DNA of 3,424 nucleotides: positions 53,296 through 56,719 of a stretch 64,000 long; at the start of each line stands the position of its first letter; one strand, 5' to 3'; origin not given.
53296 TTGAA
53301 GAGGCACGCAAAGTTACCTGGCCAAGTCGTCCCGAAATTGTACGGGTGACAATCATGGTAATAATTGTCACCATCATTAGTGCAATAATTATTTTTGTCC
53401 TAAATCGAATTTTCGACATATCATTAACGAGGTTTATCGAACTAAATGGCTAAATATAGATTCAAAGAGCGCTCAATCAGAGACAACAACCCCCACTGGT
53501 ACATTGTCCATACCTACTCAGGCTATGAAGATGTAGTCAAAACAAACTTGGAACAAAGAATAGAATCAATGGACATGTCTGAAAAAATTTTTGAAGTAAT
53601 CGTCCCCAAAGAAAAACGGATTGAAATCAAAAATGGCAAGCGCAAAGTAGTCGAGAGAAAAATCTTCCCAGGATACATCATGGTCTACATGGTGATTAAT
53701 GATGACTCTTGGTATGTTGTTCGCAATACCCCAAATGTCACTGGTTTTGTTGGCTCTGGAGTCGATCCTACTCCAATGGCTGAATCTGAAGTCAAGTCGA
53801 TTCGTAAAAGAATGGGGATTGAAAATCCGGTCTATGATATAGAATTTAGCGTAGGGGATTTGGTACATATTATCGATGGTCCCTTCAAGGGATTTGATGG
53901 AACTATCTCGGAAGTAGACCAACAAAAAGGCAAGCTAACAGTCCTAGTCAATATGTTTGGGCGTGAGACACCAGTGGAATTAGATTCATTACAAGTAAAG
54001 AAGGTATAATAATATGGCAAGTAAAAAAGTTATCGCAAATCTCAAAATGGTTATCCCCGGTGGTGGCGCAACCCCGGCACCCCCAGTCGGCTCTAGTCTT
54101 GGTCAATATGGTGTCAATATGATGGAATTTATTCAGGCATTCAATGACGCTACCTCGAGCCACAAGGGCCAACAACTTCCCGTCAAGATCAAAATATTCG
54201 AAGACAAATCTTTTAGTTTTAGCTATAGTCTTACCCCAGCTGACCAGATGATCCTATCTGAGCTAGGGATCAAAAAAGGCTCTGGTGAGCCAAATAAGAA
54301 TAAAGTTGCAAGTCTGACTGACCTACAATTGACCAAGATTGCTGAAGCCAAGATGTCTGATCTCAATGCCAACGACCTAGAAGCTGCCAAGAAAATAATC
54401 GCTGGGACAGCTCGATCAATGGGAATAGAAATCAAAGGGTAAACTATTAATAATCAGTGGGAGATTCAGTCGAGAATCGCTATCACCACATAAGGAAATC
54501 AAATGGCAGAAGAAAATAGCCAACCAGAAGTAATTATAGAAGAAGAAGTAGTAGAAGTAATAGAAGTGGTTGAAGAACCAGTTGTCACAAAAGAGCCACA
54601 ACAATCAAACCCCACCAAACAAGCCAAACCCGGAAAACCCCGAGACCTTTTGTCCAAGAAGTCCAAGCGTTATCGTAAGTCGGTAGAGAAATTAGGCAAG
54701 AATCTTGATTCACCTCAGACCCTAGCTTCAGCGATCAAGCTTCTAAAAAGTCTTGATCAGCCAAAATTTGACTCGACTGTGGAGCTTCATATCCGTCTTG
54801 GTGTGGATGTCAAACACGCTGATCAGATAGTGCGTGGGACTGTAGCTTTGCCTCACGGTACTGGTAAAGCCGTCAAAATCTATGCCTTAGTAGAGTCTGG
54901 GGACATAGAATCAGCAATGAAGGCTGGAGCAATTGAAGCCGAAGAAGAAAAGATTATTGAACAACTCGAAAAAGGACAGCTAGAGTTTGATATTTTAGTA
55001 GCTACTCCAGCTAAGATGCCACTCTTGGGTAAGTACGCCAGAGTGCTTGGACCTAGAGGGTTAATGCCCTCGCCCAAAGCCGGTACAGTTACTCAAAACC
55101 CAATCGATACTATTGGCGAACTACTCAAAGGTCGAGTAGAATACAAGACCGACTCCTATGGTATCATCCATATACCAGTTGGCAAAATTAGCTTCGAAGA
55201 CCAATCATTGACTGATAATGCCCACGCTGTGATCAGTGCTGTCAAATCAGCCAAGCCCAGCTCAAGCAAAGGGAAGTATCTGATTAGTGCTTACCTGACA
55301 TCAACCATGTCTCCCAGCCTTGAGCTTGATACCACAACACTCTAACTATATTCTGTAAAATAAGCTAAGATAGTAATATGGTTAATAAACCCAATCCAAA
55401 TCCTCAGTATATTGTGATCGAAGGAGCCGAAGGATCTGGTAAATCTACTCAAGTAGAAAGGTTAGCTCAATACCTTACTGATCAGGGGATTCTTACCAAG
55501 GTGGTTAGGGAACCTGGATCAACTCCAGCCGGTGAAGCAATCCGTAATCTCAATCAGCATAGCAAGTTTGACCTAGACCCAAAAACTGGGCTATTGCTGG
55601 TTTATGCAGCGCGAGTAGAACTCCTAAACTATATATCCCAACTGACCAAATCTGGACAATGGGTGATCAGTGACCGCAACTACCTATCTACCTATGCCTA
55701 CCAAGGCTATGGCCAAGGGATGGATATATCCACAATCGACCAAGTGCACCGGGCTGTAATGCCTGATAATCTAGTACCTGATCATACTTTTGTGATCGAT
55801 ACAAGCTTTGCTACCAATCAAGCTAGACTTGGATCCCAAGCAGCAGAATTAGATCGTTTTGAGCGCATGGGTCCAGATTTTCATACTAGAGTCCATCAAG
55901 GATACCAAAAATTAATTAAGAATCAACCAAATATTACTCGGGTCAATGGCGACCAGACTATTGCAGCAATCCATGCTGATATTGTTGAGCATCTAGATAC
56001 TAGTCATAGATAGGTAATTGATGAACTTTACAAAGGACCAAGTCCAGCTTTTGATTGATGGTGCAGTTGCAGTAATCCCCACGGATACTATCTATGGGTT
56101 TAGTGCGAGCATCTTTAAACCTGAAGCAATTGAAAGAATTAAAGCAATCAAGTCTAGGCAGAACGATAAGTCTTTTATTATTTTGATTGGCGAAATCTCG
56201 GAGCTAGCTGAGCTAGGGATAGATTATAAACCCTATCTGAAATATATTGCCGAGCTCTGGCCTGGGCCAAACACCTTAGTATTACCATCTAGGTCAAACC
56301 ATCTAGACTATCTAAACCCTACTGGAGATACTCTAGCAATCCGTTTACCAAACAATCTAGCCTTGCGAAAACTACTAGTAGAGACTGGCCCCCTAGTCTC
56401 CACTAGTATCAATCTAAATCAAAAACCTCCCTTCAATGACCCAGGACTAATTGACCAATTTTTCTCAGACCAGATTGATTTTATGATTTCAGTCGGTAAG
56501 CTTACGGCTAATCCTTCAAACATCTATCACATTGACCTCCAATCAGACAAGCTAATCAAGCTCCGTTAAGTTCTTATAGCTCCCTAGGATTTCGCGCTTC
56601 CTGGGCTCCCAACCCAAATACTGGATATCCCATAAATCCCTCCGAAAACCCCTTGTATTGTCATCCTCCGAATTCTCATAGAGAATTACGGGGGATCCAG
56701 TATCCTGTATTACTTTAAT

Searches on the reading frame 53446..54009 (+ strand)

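Call 21: search_protein_families(library=pfam, proteins=[window:53446-54009:+], max_evalue=0.00001)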
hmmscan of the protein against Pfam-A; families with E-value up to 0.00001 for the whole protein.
window:53446-54009:+ (187 aa): 2 families
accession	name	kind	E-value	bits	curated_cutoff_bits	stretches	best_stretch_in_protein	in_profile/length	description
PF02357.24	NusG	-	8.1e-30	103.6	22.2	1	17-120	2-93/93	Transcription termination factor nusG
PF00467.35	KOW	-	6.4e-07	29.4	22.3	1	136-166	1-31/32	KOW motif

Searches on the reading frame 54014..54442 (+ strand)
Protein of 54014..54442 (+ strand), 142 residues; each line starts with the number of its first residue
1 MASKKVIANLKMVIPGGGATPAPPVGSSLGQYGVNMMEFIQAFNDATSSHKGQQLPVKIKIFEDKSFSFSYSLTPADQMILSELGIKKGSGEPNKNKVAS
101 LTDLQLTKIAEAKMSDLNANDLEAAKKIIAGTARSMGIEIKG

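Call 7: search_protein_families(library=ncbifam, proteins=[window:54014-54442:+])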
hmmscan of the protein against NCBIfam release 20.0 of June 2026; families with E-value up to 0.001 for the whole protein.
window:54014-54442:+ (142 aa): 3 families
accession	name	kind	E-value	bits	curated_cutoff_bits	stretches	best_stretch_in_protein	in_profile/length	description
TIGR01632.1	L11_bact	equivalog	1.7e-48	164.1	141.85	1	4-141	1-139/140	50S ribosomal protein L11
NF002232.0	PRK01143.1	equivalog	1.1e-35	123.1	162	1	10-142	6-139/164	50S ribosomal protein L11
NF011111.0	PRK14539.1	equivalog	1.3e-31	109.9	310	1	2-142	2-138/196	50S ribosomal protein L11/unknown domain fusion protein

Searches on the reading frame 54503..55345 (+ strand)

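Call 21: search_protein_families(library=pfam, proteins=[window:54503-55345:+], max_evalue=0.00001)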
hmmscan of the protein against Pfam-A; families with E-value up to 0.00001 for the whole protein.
window:54503-55345:+ (280 aa): 1 family
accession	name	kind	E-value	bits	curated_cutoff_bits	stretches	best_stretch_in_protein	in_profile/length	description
PF00687.26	Ribosomal_L1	-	1e-51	175.8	32.2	1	81-271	1-198/198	Ribosomal protein L1p/L10e family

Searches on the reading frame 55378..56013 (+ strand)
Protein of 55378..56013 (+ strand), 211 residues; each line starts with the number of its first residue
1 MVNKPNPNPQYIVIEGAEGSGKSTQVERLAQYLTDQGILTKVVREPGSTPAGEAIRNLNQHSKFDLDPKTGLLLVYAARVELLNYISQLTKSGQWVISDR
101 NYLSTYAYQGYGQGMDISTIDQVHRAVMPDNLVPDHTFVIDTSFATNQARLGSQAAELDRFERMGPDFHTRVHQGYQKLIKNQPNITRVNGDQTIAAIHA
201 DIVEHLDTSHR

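Call 7: search_protein_families(library=ncbifam, proteins=[window:55378-56013:+])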
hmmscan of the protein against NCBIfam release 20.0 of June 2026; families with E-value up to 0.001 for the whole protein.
window:55378-56013:+ (211 aa): 3 families
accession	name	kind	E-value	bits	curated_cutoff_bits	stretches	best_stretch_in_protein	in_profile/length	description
TIGR00041.1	DTMP_kinase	equivalog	4.2e-45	153.9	83.25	1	10-202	5-196/196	dTMP kinase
NF005923.0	PRK07933.1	equivalog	1.6e-06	27.7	193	1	12-183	3-186/213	dTMP kinase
NF005250.0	PRK06761.1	equivalog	0.00032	19.8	270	1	11-46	5-40/282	hypothetical protein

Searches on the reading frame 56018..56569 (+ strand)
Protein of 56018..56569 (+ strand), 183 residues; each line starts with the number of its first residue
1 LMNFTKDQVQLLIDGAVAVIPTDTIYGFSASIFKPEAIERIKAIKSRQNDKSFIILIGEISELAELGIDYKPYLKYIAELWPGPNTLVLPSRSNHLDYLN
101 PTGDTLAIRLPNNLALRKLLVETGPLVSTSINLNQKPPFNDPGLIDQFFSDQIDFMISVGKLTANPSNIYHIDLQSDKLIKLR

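Call 22: search_protein_families(library=pfam, proteins=[window:56018-56569:+], max_evalue=0.00001)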
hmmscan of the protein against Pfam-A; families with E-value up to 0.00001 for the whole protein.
window:56018-56569:+ (183 aa): 1 family
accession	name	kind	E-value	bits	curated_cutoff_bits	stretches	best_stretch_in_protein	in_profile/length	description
PF01300.24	Sua5_yciO_yrdC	-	9.4e-37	126.6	25.1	1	11-172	2-167/178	Telomere recombination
